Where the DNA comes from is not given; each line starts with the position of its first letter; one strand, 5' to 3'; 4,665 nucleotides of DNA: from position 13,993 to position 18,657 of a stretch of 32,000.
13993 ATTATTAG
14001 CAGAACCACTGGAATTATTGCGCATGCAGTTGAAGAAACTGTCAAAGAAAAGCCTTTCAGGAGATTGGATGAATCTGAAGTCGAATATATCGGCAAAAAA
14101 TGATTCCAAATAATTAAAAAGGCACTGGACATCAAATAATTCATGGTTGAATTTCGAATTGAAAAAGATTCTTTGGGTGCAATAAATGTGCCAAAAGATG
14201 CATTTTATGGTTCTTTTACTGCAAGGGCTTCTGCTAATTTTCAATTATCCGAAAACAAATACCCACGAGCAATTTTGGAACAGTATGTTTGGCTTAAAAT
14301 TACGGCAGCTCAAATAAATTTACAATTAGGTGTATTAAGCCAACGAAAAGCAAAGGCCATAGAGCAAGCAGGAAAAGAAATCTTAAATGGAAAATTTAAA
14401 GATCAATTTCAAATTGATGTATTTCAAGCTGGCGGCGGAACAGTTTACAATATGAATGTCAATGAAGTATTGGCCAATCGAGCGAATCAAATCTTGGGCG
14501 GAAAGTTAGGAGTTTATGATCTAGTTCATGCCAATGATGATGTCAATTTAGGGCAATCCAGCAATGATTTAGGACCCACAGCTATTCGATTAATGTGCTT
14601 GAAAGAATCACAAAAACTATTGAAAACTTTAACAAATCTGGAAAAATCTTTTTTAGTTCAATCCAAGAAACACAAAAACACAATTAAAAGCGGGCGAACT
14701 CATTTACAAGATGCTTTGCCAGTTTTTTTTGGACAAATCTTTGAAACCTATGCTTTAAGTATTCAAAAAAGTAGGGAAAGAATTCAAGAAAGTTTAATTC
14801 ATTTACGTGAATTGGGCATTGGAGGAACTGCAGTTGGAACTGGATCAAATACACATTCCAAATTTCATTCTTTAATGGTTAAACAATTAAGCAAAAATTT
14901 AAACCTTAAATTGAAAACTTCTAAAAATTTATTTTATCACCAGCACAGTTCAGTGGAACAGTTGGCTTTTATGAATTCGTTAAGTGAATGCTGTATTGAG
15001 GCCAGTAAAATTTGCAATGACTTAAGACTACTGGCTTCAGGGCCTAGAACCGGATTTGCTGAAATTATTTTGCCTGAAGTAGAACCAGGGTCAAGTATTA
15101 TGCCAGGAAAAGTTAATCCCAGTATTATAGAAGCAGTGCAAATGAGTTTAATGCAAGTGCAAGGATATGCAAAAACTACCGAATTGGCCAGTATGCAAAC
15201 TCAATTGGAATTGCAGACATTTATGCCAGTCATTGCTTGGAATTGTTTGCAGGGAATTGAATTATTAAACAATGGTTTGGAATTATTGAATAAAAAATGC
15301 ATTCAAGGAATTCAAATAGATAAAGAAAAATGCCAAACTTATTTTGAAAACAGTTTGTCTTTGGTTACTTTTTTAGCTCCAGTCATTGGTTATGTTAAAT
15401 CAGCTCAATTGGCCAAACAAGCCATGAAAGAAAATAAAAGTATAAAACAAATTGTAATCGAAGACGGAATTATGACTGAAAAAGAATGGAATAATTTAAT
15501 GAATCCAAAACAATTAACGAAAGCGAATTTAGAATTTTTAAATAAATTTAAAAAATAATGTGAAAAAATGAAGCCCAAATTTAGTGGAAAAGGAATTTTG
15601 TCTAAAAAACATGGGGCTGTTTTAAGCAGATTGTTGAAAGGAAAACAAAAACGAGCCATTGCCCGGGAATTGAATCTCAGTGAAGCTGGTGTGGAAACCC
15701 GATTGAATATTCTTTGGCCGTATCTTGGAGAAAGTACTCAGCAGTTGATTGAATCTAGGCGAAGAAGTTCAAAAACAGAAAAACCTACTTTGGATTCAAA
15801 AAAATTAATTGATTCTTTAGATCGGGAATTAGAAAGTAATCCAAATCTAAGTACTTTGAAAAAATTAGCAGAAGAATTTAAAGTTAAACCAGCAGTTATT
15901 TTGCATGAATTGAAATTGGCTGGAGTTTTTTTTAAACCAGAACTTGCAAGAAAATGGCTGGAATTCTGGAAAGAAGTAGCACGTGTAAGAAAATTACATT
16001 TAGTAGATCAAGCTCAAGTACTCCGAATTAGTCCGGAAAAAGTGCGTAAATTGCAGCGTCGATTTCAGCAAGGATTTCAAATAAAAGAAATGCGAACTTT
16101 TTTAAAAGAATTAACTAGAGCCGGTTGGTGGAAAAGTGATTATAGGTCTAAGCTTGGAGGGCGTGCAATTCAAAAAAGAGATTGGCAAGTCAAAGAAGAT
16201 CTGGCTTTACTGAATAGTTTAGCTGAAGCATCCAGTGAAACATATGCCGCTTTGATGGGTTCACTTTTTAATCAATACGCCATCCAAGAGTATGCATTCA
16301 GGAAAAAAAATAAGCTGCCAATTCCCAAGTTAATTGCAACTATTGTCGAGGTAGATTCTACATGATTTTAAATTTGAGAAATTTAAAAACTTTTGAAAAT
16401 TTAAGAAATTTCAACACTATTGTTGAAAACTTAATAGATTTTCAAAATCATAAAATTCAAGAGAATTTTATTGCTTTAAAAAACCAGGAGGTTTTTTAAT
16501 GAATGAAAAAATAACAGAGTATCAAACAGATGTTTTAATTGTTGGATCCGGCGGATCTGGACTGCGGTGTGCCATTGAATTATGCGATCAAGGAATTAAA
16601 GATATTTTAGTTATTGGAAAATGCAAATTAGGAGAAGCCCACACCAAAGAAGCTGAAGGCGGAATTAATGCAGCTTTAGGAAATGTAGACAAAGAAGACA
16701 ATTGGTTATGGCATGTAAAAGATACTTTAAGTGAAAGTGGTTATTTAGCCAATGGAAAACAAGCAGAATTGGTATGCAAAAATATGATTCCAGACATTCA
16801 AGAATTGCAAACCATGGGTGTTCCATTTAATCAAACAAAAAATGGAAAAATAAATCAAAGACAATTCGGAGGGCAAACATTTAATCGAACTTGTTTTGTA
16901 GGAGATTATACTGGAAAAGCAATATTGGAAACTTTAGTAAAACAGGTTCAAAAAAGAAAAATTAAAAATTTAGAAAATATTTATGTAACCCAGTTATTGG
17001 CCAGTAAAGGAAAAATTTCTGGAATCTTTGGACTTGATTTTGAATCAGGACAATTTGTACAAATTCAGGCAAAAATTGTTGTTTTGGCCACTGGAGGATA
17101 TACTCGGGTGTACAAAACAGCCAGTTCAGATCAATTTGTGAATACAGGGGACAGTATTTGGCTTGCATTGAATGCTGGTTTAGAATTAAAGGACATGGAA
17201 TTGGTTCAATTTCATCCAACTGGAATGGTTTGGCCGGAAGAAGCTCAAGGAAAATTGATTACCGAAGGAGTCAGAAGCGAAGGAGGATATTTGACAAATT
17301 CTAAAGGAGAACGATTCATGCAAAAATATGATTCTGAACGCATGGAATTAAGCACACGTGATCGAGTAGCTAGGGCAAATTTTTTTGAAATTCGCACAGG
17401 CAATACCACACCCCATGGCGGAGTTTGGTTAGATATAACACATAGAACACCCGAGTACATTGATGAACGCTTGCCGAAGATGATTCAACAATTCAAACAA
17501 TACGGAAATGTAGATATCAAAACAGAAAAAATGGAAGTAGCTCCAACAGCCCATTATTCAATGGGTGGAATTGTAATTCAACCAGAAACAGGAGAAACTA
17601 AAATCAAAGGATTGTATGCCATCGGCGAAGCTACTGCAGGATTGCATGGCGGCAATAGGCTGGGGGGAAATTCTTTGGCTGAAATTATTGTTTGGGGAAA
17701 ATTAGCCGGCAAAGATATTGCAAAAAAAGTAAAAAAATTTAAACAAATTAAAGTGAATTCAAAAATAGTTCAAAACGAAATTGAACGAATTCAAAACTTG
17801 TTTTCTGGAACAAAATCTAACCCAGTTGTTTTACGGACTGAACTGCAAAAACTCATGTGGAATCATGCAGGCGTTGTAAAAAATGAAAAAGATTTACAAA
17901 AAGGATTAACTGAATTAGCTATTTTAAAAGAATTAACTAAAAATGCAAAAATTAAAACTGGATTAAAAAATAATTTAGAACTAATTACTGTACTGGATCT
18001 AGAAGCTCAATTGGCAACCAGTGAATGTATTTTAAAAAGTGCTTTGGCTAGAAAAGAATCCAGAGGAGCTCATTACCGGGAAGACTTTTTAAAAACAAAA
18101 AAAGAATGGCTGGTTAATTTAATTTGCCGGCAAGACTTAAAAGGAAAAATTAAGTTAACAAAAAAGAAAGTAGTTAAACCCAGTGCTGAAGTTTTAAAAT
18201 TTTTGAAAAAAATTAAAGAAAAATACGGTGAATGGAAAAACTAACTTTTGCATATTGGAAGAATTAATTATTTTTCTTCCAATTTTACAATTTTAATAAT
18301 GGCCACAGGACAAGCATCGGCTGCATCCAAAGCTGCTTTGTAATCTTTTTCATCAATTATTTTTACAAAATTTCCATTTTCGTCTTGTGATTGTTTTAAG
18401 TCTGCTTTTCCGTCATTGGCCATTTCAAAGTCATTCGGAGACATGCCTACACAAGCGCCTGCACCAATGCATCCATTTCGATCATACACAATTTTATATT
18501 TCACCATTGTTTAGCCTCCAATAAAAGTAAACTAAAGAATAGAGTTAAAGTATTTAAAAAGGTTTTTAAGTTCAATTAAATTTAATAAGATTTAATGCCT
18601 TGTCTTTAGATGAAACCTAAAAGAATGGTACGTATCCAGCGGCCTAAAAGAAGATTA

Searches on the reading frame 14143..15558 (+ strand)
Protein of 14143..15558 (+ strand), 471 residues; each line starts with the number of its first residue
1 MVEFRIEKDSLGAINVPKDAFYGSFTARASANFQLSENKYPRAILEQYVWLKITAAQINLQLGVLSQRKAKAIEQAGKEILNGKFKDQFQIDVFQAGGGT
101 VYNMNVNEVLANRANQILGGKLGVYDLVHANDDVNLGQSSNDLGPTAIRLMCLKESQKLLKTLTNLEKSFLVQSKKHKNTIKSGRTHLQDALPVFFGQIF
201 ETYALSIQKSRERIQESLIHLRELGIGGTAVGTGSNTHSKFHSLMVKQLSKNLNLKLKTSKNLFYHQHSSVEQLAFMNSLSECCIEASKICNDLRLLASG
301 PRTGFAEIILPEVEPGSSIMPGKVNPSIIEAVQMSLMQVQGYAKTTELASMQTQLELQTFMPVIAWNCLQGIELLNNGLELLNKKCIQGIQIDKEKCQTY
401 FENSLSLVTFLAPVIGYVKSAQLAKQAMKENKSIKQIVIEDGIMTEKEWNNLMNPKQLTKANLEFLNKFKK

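Call 21: search_protein_families(library=pfam, proteins=[window:14143-15558:+], max_evalue=0.00001)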
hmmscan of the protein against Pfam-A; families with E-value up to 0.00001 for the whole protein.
window:14143-15558:+ (471 aa): 2 families
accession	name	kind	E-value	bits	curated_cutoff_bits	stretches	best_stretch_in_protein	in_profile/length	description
PF00206.25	Lyase_1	-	3.1e-81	273.6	27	1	12-341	1-312/312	Lyase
PF10415.14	FumaraseC_C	-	2.6e-19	69.8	32.5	1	407-460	1-54/54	Fumarase C C-terminus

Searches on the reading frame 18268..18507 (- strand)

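Call 21: search_protein_families(library=pfam, proteins=[window:18268-18507:-], max_evalue=0.00001)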
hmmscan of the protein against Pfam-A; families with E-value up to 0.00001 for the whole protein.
window:18268-18507:- (79 aa): 2 families
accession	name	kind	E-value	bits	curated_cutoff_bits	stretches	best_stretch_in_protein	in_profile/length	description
PF13459.11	Fer4_15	-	1.4e-14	55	22.4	1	6-73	1-66/66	4Fe-4S single cluster domain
PF13370.11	Fer4_13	-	3.6e-11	44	24.5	1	9-72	2-57/58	4Fe-4S single cluster domain of Ferredoxin I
